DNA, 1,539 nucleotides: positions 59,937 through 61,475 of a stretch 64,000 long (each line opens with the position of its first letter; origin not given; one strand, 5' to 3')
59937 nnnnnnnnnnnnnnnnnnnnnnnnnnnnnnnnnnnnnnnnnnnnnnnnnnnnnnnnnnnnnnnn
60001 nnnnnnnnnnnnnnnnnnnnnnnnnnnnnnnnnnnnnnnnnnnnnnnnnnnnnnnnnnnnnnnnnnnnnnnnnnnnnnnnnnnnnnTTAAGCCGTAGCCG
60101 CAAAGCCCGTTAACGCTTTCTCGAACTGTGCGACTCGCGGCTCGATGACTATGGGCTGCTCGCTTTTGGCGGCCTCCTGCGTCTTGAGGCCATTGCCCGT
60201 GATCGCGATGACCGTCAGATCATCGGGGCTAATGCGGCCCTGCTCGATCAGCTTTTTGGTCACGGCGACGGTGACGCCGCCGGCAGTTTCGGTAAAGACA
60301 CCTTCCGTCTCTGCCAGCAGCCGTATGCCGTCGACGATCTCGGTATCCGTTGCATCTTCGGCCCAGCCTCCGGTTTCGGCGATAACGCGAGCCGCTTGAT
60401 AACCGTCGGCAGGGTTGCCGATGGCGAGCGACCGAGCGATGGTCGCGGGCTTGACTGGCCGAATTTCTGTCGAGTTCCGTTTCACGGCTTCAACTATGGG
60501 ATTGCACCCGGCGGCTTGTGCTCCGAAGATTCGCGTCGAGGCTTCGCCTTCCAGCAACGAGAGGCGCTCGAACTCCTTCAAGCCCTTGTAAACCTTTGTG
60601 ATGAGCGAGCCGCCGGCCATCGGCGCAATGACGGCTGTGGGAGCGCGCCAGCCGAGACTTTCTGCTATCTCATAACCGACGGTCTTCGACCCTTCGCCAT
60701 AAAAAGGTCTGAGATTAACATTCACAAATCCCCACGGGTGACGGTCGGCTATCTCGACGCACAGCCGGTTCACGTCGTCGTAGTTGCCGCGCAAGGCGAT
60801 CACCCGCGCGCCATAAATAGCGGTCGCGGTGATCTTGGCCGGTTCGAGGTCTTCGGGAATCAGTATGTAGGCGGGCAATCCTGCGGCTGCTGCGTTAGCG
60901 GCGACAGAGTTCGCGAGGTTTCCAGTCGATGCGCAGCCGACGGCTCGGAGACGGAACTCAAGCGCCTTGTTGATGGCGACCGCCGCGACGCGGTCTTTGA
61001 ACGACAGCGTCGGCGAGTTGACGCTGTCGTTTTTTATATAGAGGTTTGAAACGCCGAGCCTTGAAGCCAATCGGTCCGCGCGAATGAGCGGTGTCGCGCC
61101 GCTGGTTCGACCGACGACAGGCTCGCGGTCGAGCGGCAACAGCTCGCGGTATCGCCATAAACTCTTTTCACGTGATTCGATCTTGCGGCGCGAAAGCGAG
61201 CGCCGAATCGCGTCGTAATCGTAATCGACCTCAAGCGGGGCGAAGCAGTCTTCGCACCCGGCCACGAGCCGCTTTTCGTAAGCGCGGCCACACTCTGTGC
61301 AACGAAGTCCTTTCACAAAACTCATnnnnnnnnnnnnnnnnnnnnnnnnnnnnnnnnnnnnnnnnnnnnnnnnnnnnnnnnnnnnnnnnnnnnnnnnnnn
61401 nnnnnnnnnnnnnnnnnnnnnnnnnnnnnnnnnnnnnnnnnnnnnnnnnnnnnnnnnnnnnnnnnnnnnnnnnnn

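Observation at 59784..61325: ThrC-like PLP enzyme plus MoaD-like GG-protein under met-type leaders: MetM/MetO-like homocysteine synthesis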

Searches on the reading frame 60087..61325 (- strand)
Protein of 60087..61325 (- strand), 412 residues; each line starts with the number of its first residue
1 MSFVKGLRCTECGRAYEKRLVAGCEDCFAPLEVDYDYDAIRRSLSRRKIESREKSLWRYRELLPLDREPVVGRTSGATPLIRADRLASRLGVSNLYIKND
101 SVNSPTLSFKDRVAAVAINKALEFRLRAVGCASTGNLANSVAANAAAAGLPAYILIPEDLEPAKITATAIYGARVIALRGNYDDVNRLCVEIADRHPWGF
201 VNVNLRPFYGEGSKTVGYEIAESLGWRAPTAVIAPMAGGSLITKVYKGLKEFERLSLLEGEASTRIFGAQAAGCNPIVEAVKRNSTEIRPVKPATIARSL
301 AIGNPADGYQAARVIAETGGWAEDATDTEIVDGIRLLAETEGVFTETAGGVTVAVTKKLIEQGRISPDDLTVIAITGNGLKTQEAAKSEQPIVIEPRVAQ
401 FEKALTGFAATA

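Call 3: search_protein_families(library=pfam, proteins=[window:60087-61325:-])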
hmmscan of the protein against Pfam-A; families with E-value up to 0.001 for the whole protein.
window:60087-61325:- (412 aa): 1 family
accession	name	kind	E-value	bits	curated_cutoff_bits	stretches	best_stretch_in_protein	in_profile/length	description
PF00291.31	PALP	-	3.5e-67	227.2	35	1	76-377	6-295/295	Pyridoxal-phosphate dependent enzyme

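Call 4: search_protein_families(library=ncbifam, proteins=[window:60087-61325:-])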
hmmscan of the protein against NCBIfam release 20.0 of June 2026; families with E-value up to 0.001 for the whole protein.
window:60087-61325:- (412 aa): 36 families (the best 25 are shown)
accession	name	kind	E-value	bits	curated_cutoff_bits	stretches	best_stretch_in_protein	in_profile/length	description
NF006050.0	PRK08197.1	equivalog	5.7e-84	282.2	303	1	1-392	3-394/406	threonine synthase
TIGR00260.1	thrC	equivalog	1.1e-79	268.1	167.1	1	57-384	2-340/340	threonine synthase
NF004170.0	PRK05638.1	equivalog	8.6e-66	222.3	421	1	7-388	2-364/442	threonine synthase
NF005035.0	PRK06450.1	equivalog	1.3e-39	136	301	1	8-382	5-337/338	threonine synthase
NF006205.0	PRK08329.1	equivalog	2.2e-38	132.1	358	1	7-382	2-346/347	threonine synthase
NF004996.0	PRK06381.1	equivalog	4.8e-37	127.7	266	1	75-378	13-317/319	threonine synthase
TIGR01127.1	ilvA_1Cterm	equivalog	1e-26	93.9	378.75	1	78-357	1-267/380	threonine ammonia-lyase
TIGR03844.1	cysteate_syn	equivalog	1.6e-18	66.7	324.9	2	7-195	3-186/398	cysteate synthase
NF006455.0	PRK08813.1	equivalog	7.2e-18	65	489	1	78-359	40-296/374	threonine dehydratase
TIGR01124.1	ilvA_2Cterm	equivalog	2.4e-17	62.7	411.3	1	76-253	16-191/499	threonine ammonia-lyase, biosynthetic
NF006389.0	PRK08638.1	equivalog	4.9e-17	61.9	453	1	75-355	25-291/333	bifunctional threonine ammonia-lyase/L-serine ammonia-lyase TdcB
NF005600.0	PRK07334.1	equivalog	7.5e-17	61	496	1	77-355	28-290/408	threonine ammonia-lyase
NF006674.0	PRK09224.1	subfamily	4.3e-16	58.7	577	1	76-375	24-310/508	threonine ammonia-lyase IlvA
NF009130.0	PRK12483.1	subfamily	6.1e-16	58.1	801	1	77-376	37-321/521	threonine ammonia-lyase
NF006390.0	PRK08639.1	equivalog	6.3e-16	58.4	421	1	77-367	25-302/418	threonine ammonia-lyase IlvA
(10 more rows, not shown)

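Call 14: find_homologous_proteins(query=window:60087-61325:-)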
Query window:60087-61325:- (412 aa): 8000 proteins with E <= 0.001 among 8000 candidates; the best 120 are listed.
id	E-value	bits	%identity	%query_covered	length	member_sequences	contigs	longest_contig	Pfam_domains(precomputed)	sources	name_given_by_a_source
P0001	1.2e-255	866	95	100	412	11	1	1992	PF00291.32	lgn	-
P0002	4.7e-249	844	93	100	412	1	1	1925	PF00291.32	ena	-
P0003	1.3e-248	843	93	100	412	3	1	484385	PF00291.32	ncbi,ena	-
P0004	5.0e-240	814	90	100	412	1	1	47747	PF00291.32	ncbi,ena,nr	ncbi:MAG TPA: threonine synthase [Blastocatellia bacterium]|nr:threonine synthase [Blastocatellia ba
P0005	1.3e-235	800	88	100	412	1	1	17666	PF00291.32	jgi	jgi:threonine synthase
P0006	2.8e-226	769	90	95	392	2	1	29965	PF00291.32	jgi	jgi:threonine synthase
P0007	1.5e-220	750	81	100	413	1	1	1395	PF00291.32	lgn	-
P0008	9.9e-220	747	81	100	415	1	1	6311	PF00291.32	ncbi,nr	ncbi:MAG TPA: threonine synthase [Blastocatellia bacterium]|nr:threonine synthase [Blastocatellia ba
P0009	2.5e-219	746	81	100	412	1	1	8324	PF00291.32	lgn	-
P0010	8.2e-219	744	81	100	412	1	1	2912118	PF00291.32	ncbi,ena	-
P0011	5.5e-218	742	80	100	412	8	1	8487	PF00291.32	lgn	-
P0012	7.8e-218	741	80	100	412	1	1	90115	PF00291.32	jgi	jgi:threonine synthase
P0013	5.8e-217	738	80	100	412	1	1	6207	PF00291.32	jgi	jgi:threonine synthase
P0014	1.5e-216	737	80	100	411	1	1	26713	PF00291.32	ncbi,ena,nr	ncbi:MAG TPA: threonine synthase [Blastocatellia bacterium]|nr:threonine synthase [Blastocatellia ba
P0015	3.2e-216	736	80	100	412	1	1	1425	PF00291.32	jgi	jgi:threonine synthase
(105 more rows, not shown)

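Call 16: search_solved_structures(query=window:60087-61325:-, max_evalue=1e-10)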
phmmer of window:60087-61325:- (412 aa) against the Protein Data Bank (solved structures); distinct sequences matched with E-value up to 1e-10: 9.
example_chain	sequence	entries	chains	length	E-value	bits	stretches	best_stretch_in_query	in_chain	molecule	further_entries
2zsj_A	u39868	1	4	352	1.6e-58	201.9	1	57-404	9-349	Threonine synthase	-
1uim_A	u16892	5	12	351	2.5e-54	188.1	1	56-397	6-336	Threonine Synthase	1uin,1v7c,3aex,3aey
6cgq_A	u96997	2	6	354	3e-50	174.6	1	56-387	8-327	Threonine synthase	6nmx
2d1f_A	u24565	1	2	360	7e-47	163.5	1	58-394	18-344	Threonine synthase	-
1e5x_A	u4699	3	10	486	4.7e-36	127.9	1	56-385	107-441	THREONINE SYNTHASE | THREONINE SYNTHASE 1, CHLOROPLASTIC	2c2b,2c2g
1pwe_A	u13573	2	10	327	3.8e-13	52.5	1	78-356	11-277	L-serine dehydratase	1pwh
4h27_A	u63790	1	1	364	5e-13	52.1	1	79-362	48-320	L-serine dehydratase/L-threonine deaminase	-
1p5j_A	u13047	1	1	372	3.9e-12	49.1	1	79-362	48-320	L-serine dehydratase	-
8y1j_A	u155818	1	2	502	2.4e-11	46.6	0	77-277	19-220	L-threonine dehydratase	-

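Call 20: find_encoding_contigs(protein=window:60087-61325:-, flank=10000, max_places=4)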
Protein window:60087-61325:- (412 aa): no gene with exactly this product is on record in the collection.

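Call 21: find_encoding_contigs(protein=P0010, flank=10000, max_places=3)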
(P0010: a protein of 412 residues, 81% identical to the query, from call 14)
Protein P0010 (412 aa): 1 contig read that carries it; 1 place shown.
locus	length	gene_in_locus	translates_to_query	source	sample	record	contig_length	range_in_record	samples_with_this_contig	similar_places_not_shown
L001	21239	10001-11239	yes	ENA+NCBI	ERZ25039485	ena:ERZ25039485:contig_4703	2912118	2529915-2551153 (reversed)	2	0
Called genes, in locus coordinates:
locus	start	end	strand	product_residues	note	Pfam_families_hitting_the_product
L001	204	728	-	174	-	PF01842:ACT, PF22629:ACT_AHAS_ss, PF13710:ACT_5 (weak), PF10369:ALS_ss_C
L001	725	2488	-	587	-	PF02776:TPP_enzyme_N, PF00205:TPP_enzyme_M, PF02775:TPP_enzyme_C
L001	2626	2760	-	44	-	-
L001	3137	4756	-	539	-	PF03460:NIR_SIR_ferr, PF01077:NIR_SIR, PF03460:NIR_SIR_ferr, PF01077:NIR_SIR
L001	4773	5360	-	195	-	PF00005:ABC_tran (weak), PF01583:APS_kinase, PF13671:AAA_33, PF13238:AAA_18 (weak)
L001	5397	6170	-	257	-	PF01507:PAPS_reduct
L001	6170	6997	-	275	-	PF00590:TP_methylase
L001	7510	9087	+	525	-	PF01590:GAF, PF13185:GAF_2, PF00158:Sigma54_activat, PF14532:Sigma54_activ_2, PF07728:AAA_5 (weak), PF25601:AAA_lid_14, PF02954:HTH_8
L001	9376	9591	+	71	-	-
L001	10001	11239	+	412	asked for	PF00291:PALP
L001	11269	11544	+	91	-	PF02597:ThiS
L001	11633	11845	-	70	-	PF06906:DUF1272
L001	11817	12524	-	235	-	PF12900:Pyridox_ox_2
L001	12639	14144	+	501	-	PF00392:GntR, PF00155:Aminotran_1_2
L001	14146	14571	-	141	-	PF00583:Acetyltransf_1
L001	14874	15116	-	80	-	-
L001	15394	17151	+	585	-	PF00512:HisKA, PF13581:HATPase_c_2 (weak), PF02518:HATPase_c, PF14501:HATPase_c_5 (weak)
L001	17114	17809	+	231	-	PF00072:Response_reg, PF00486:Trans_reg_C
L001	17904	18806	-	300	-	PF14534:DUF4440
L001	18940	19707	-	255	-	PF00072:Response_reg, PF04397:LytTR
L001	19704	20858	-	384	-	PF06580:His_kinase, PF02518:HATPase_c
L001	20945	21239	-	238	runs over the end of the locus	PF00515:TPR_1 (faint), PF07719:TPR_2 (faint), PF13414:TPR_11 (weak), PF14559:TPR_19 (weak)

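Call 27: search_protein_representatives(protein=window:60087-61325:-)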
Query: 412 residues. Proteins with E-value up to 0.001 (for the whole library): 13907; up to 1e-10: 6598; up to 1e-30: 1690. The best 150 are listed.
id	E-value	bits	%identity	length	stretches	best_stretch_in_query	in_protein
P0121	3.3e-144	497.2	58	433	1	7-406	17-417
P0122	5.0e-139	480.1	55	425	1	4-404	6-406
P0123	1.2e-133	462.4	59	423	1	8-386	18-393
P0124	1.1e-118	413.2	49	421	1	6-406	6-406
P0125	6.5e-118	410.6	51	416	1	2-398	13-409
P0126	5.3e-117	407.6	50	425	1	2-385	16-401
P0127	2.5e-114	398.8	52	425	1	5-389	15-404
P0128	4.1e-109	381.6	46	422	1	1-404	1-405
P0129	9.8e-108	377.1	63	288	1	129-405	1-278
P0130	6.5e-106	371.1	55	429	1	8-361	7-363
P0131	6.5e-104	364.5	48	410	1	5-396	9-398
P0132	3.2e-103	362.2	45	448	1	4-391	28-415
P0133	7.3e-103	361.0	57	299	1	7-302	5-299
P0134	6.4e-100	351.3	46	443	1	4-385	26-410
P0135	1.1e-99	350.6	60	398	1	56-338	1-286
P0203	3.1e-74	266.8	38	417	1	1-386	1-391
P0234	7.9e-70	252.3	37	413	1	2-406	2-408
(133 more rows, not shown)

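Call 28: list_cluster_members(proteins=[P0121, P0122, P0124, P0125, P0126, P0127, P0128, P0131, P0132, P0134])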
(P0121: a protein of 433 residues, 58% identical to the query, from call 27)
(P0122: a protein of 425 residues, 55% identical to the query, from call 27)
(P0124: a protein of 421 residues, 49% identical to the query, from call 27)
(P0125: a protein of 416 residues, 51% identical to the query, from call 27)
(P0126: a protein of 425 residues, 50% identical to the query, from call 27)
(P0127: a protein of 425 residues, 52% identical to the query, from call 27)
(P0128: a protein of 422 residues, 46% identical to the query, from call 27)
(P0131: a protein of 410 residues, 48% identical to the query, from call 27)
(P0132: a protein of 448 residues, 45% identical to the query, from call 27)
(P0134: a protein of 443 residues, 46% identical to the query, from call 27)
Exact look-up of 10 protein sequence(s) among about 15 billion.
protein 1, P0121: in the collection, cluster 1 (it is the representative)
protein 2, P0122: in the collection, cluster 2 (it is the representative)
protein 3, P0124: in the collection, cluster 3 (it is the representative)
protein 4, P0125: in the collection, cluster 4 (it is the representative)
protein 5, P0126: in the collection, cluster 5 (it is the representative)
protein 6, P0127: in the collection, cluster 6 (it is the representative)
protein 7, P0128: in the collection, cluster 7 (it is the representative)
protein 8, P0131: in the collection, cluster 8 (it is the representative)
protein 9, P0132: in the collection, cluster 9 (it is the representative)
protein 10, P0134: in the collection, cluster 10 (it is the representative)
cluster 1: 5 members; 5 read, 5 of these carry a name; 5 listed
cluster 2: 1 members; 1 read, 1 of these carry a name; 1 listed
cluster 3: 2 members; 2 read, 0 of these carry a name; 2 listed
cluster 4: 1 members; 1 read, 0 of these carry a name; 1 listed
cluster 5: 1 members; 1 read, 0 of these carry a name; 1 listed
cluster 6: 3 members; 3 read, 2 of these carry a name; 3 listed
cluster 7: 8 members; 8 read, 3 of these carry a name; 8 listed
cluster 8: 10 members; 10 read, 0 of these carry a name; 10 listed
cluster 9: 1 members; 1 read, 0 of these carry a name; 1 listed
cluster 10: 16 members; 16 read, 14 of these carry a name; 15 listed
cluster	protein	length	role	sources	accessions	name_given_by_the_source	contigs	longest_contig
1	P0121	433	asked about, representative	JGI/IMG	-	threonine synthase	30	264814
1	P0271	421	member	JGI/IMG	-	threonine synthase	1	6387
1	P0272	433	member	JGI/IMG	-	threonine synthase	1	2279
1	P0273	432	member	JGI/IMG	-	threonine synthase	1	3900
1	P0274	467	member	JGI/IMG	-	threonine synthase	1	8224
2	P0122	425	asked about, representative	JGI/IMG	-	threonine synthase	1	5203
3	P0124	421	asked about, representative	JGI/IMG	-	-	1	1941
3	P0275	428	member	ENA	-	-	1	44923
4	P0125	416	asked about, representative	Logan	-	-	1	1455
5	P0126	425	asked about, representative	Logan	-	-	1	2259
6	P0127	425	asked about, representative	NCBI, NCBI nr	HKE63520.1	MAG TPA: threonine synthase [Micromonosporaceae bacterium] | threonine synthase [Micromonosporaceae bacterium]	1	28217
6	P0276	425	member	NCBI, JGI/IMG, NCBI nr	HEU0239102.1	MAG TPA: threonine synthase [Micromonosporaceae bacterium] | threonine synthase | threonine synthase [Micromonosporaceae bacterium]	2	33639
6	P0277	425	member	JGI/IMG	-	-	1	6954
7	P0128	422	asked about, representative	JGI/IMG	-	threonine synthase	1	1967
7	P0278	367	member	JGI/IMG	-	threonine synthase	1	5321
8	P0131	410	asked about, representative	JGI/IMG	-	-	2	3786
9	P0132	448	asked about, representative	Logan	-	-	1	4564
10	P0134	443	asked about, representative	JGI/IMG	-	threonine synthase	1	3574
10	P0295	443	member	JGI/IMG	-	threonine synthase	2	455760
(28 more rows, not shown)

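Call 30: find_related_loci(query=A2, collection=genome_contigs, flank=8000)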
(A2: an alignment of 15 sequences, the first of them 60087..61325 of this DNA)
Query A2 (412 aa) in genome_contigs; peptide patterns used: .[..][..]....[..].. (x = any residue, [..] = any of these).
600 stretches matched a pattern (row limit reached: there are more); 600 encode a relative of the query (tblastn E <= 1e-3); the best 80 are kept; 80 distinct loci.
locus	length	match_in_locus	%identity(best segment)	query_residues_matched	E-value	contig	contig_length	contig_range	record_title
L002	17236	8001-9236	90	1-412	0e+0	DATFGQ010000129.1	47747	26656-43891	MAG TPA_asm: Blastocatellia bacterium isolate SMAG_U8667 k141_1307709, whole genome shotgun sequence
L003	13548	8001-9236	73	1-412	0e+0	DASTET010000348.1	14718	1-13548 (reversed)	MAG TPA_asm: Blastocatellia bacterium isolate SMAG_U854 k141_1440158, whole genome shotgun sequence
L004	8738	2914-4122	69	1-404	1e-179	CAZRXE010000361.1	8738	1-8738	MAG TPA_asm: uncultured Heliomicrobium sp. isolate binchicken_co200_54 genome assembly, contig: k141_1630694, whole geno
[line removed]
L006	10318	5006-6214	63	1-402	2e-169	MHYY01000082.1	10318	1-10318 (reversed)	MAG: Planctomycetes bacterium RIFCSPLOWO2_12_38_17 rifcsplowo2_12_sub10_scaffold_2443, whole genome shotgun sequence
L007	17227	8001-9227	61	2-407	4e-167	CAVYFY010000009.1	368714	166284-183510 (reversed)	MAG: uncultured Planctomycetota bacterium isolate MFD04463.bin.2.12 genome assembly, contig: contig_22112, whole genome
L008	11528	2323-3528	62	1-401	3e-167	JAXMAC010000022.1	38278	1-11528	MAG: Candidatus Brocadiaceae bacterium isolate STL-AMX1 opera.44.fa-22, whole genome shotgun sequence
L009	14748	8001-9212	62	1-403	1e-166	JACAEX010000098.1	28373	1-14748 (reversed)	MAG: Syntrophaceae bacterium isolate L.E.D.62 k119_1478426, whole genome shotgun sequence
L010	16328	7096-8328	61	3-412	5e-165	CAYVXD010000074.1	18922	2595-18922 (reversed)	MAG TPA_asm: uncultured Candidatus Sumerlaeota bacterium isolate binchicken_co34_487 genome assembly, contig: NODE_4660_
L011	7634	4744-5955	60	1-402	3e-162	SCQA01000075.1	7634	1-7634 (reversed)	MAG: bacterium isolate DP16D_bin.2 DP16D_bin.2-28690, whole genome shotgun sequence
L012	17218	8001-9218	63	1-405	6e-162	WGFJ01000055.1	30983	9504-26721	MAG: Deltaproteobacteria bacterium isolate S146_80 k151_273020, whole genome shotgun sequence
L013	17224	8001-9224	60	3-407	5e-161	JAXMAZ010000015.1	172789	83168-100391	MAG: Gemmataceae bacterium isolate STL-PLA23 C1.9.fa-15, whole genome shotgun sequence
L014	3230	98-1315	58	1-405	5e-169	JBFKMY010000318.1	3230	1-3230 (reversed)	MAG: Thermodesulfovibrionia bacterium isolate Mix_sand22.2022.08.D.6 k141_225125_length_3230_cov_10.0000, whole genome s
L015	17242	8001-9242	60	2-412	3e-160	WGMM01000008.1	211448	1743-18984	MAG: bacterium isolate RI_372 c_000000114026, whole genome shotgun sequence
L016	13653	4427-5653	60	4-410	4e-160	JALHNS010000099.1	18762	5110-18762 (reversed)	MAG: Gemmata sp. isolate Bin_69_sub c_000000011926, whole genome shotgun sequence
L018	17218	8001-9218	58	1-405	1e-158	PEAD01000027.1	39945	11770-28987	MAG: Nitrospirae bacterium MYbin3 scaffold155, whole genome shotgun sequence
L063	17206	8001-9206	59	7-405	8e-150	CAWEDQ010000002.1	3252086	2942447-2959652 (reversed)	MAG: Terriglobia bacterium isolate MFD04967.bin.1.53 genome assembly, contig: contig_15123, whole genome shotgun sequenc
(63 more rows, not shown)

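Call 36: find_homologous_proteins(query=P0127)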
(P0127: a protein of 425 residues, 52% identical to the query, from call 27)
Query P0127 (425 aa): 8000 proteins with E <= 0.001 among 8000 candidates; the best 120 are listed.
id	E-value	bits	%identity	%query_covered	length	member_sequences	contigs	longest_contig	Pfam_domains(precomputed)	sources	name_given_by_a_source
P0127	1.7e-276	934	100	100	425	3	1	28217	PF00291.32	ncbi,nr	ncbi:MAG TPA: threonine synthase [Micromonosporaceae bacterium]|nr:threonine synthase [Micromonospor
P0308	1.3e-247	839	89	100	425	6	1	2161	PF00291.32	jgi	jgi:threonine synthase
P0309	2.5e-246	835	87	100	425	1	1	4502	PF00291.32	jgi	-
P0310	2.6e-246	835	87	100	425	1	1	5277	PF00291.32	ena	-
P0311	4.2e-245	831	88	100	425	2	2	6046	PF00291.32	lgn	-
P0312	1.5e-244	829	87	100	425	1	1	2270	PF00291.32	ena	-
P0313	6.4e-244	827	87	100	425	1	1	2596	PF00291.32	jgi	-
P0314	3.8e-240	815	86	100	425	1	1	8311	PF00291.32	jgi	jgi:threonine synthase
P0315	3.8e-238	808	85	100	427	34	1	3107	PF00291.32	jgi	jgi:threonine synthase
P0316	5.6e-237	804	85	100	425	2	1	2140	PF00291.32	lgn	-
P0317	1.9e-232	789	84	100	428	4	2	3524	PF00291.32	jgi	jgi:threonine synthase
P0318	5.5e-228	775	81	100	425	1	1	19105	PF00291.32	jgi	jgi:threonine synthase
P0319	1.0e-226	771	81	100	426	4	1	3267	PF00291.32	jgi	jgi:threonine synthase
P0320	4.9e-226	768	82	96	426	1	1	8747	PF00291.32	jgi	jgi:threonine synthase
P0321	2.4e-225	766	81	100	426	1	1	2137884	PF00291.32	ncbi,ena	-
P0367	2.8e-220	749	79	100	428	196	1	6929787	PF00291.32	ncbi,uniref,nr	ncbi:threonine synthase [Micromonospora coriariae]|uniref:Threonine synthase n=1 Tax=Micromonospora 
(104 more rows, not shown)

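Call 37: find_encoding_contigs(protein=P0367, flank=8000, max_places=1)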
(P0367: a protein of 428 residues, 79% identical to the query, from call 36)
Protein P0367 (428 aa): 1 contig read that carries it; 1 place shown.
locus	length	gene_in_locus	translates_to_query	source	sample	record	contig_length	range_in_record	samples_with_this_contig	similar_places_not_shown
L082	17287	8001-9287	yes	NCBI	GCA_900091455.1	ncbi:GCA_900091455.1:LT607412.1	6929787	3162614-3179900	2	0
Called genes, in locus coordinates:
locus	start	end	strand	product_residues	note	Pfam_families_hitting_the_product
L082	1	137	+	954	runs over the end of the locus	PF02129:Peptidase_S15, PF12740:PETase, PF00561:Abhydrolase_1, PF01738:DLH (weak), PF12146:Hydrolase_4, PF08530:PepX_C, PF00005:ABC_tran, PF13304:AAA_21 (weak), +1 more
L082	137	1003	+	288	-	PF12679:ABC2_membrane_2, PF12730:ABC2_membrane_4, PF10920:DUF2705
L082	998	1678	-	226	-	PF14016:DUF4232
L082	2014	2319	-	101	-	PF01022:HTH_5, PF12840:HTH_20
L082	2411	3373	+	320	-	PF00892:EamA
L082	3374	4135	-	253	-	-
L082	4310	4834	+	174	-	-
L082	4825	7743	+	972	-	-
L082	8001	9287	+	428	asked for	PF00291:PALP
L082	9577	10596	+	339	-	PF00583:Acetyltransf_1, PF13508:Acetyltransf_7 (faint)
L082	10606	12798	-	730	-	-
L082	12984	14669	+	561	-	PF00171:Aldedh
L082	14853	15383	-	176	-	PF00583:Acetyltransf_1, PF13673:Acetyltransf_10 (weak), PF13508:Acetyltransf_7, PF08445:FR47 (weak)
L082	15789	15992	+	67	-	PF00313:CSD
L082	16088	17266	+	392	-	PF06790:UPF0259 (weak)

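Call 51: find_encoding_contigs(protein=P0203, flank=5000, max_places=2)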
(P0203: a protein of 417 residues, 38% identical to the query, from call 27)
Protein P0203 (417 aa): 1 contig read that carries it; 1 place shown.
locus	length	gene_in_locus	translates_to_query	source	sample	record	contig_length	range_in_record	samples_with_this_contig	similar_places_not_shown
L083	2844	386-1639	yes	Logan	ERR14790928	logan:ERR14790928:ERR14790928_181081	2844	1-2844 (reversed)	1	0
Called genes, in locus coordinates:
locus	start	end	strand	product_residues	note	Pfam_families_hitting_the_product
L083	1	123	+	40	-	?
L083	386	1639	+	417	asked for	PF00291:PALP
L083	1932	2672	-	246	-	PF00528:BPD_transp_1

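Call 52: find_encoding_contigs(protein=P0234, flank=5000, max_places=2)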
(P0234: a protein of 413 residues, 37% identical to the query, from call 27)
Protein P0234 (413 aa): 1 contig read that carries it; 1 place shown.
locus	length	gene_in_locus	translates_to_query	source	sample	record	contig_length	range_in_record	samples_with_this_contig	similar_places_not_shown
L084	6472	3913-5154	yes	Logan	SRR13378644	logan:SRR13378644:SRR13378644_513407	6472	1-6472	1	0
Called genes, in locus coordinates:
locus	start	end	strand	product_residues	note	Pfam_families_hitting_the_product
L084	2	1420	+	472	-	?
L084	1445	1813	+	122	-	PF09685:MamF_MmsF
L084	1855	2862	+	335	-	PF13489:Methyltransf_23, PF07021:MetW (weak), PF13649:Methyltransf_25, PF13847:Methyltransf_31, PF08241:Methyltransf_11, PF08242:Methyltransf_12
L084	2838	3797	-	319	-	-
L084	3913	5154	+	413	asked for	PF00291:PALP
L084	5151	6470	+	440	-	?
